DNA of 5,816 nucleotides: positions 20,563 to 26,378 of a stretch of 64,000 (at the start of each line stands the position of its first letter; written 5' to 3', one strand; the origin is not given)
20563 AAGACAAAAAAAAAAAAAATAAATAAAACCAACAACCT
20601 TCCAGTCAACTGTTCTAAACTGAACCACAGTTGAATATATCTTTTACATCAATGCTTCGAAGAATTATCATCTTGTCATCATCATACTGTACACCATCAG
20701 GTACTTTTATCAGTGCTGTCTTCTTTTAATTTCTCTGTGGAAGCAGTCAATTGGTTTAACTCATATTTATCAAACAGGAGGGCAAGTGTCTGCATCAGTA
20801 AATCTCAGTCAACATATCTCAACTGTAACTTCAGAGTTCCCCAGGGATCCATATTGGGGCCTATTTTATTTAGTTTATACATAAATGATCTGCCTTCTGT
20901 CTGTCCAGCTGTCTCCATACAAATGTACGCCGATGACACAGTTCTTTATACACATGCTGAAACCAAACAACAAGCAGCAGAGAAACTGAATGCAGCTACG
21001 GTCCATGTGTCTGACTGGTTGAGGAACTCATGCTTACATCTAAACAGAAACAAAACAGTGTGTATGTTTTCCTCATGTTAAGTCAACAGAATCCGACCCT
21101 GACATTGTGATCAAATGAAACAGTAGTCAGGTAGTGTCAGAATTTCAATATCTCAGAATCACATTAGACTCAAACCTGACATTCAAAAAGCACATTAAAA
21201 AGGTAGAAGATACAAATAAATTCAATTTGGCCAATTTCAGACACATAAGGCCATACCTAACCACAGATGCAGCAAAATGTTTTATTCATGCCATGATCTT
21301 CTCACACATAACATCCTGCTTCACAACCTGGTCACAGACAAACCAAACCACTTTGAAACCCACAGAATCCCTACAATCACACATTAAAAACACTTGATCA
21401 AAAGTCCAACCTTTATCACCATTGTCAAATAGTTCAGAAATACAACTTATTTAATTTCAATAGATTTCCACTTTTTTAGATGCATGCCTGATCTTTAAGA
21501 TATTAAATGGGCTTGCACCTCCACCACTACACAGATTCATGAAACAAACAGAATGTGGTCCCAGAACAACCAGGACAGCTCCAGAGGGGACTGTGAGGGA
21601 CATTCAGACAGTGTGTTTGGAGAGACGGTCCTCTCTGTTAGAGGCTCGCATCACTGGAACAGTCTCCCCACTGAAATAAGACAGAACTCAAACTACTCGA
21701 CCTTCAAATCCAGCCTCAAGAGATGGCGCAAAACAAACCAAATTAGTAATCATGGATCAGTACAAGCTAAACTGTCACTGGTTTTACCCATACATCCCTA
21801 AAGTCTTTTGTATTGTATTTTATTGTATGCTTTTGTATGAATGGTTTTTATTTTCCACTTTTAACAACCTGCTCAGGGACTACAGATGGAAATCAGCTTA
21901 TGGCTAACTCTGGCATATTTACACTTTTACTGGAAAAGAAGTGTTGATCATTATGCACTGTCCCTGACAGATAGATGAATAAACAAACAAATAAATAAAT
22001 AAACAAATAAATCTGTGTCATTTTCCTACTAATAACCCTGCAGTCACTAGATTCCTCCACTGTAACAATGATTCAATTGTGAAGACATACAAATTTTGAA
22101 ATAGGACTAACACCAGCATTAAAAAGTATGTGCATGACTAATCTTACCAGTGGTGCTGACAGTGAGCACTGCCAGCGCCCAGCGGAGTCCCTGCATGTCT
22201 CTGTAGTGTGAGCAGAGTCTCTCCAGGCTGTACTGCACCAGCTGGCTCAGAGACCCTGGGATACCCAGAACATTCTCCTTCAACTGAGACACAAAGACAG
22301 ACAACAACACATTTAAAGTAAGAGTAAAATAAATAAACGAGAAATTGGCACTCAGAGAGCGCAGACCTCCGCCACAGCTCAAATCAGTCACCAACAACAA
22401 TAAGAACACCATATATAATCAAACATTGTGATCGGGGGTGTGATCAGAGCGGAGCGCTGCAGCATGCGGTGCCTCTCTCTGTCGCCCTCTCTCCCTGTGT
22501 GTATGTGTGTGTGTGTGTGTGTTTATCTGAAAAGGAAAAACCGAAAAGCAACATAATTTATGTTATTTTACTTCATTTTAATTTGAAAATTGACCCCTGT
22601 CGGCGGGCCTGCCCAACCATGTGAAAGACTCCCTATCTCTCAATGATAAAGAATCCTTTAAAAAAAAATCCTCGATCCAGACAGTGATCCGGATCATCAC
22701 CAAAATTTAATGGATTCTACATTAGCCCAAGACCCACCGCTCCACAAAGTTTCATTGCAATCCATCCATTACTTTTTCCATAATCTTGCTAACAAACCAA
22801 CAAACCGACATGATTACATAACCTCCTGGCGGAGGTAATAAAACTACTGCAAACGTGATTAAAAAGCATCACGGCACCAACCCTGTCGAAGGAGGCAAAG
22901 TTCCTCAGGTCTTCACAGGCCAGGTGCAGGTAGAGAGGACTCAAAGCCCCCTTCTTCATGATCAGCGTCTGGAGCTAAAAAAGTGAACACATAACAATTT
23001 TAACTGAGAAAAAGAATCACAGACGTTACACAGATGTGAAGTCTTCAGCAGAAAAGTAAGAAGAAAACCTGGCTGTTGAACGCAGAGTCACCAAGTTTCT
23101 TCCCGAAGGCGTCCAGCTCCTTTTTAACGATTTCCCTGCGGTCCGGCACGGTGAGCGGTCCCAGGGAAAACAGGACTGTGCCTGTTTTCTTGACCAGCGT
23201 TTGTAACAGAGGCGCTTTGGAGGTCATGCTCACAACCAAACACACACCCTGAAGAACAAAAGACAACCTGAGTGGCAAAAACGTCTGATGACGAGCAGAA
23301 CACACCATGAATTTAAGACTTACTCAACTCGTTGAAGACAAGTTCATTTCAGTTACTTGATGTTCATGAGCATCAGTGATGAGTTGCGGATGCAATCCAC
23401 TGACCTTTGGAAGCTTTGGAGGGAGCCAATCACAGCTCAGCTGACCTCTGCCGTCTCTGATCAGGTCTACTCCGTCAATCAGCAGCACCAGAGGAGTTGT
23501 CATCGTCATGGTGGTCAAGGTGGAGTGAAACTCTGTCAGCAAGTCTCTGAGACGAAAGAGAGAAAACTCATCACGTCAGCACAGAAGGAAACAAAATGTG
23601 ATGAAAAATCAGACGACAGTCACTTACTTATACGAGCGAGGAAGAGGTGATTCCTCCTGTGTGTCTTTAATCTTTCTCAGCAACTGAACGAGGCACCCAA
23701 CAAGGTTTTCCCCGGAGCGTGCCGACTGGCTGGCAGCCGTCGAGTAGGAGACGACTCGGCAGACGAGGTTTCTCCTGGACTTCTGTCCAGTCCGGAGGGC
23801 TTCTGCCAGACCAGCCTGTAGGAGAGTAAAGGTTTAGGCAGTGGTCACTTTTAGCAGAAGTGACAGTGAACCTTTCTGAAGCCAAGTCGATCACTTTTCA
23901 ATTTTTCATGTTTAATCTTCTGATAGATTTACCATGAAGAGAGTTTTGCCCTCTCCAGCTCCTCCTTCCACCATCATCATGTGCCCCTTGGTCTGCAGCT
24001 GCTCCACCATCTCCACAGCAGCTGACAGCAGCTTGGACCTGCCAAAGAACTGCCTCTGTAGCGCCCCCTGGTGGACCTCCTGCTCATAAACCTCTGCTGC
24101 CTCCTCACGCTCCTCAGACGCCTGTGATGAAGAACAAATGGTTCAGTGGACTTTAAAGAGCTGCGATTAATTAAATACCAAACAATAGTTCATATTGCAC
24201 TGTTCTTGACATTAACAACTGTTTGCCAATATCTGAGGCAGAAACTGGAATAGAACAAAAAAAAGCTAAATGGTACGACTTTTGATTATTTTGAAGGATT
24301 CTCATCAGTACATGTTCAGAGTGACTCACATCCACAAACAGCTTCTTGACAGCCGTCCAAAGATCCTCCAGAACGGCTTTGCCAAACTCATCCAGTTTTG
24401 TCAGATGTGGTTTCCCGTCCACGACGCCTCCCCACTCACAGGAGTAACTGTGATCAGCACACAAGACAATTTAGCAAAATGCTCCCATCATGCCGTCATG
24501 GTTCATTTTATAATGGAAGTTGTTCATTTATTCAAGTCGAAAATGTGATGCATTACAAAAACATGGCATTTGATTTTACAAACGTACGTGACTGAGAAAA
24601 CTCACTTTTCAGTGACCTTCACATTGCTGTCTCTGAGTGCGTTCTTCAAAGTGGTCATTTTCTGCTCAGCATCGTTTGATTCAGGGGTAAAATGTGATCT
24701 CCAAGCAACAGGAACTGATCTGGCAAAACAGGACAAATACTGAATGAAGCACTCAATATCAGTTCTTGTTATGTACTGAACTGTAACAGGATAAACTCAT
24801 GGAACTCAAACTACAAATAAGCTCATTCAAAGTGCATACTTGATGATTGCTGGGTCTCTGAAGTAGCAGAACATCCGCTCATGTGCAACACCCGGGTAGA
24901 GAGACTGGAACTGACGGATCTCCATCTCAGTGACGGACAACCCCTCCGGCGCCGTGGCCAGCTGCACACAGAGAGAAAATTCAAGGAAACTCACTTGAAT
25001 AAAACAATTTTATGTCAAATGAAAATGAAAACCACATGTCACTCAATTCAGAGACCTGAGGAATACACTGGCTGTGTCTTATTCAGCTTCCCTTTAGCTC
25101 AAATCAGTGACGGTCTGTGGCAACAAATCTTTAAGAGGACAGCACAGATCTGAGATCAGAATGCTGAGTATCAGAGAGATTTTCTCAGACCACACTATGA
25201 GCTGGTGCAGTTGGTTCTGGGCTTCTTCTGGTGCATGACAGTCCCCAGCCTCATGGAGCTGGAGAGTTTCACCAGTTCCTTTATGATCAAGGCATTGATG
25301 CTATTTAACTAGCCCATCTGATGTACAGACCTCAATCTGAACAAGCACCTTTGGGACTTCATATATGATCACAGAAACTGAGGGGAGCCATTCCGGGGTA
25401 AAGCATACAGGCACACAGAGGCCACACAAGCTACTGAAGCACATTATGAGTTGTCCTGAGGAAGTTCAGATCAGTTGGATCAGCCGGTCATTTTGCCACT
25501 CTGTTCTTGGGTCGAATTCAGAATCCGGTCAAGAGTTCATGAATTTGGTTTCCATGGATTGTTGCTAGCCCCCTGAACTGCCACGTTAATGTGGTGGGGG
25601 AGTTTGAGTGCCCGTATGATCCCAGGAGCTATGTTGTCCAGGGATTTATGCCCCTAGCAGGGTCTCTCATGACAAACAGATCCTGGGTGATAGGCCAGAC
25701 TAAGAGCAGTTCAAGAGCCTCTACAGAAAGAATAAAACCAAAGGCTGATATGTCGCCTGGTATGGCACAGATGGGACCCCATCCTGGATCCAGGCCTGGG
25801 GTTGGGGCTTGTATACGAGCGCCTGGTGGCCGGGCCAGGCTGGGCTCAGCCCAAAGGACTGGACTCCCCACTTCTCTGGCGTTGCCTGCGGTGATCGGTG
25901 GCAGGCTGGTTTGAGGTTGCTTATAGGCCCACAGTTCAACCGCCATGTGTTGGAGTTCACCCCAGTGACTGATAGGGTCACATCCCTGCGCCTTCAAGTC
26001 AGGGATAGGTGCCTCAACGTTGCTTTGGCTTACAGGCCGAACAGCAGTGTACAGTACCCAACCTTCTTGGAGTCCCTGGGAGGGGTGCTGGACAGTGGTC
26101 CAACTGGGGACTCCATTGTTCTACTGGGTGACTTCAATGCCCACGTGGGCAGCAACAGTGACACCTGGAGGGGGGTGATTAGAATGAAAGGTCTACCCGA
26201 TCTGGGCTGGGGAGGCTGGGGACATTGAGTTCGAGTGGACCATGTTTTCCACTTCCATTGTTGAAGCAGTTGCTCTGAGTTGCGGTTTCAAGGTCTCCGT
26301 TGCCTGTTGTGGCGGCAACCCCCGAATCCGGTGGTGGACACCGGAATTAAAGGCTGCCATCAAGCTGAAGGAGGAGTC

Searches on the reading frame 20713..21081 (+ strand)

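Call 53: search_protein_families(library=pfam, proteins=[window:20713-21081:+], max_evalue=0.01)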
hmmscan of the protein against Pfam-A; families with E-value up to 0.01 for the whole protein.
window:20713-21081:+ (122 aa): 1 family
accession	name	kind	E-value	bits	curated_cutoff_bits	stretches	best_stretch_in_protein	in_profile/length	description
PF00078.32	RVT_1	-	2.3e-16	60.6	29.6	1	5-118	92-192/205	Reverse transcriptase (RNA-dependent DNA polymerase)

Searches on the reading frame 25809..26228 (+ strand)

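Call 53: search_protein_families(library=pfam, proteins=[window:25809-26228:+], max_evalue=0.01)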
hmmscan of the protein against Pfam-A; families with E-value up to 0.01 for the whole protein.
window:25809-26228:+ (139 aa): 1 family
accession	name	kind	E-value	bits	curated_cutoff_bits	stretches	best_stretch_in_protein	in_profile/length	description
PF14529.12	Exo_endo_phos_2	-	0.0047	17.2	27.4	1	70-113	2-43/117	Endonuclease-reverse transcriptase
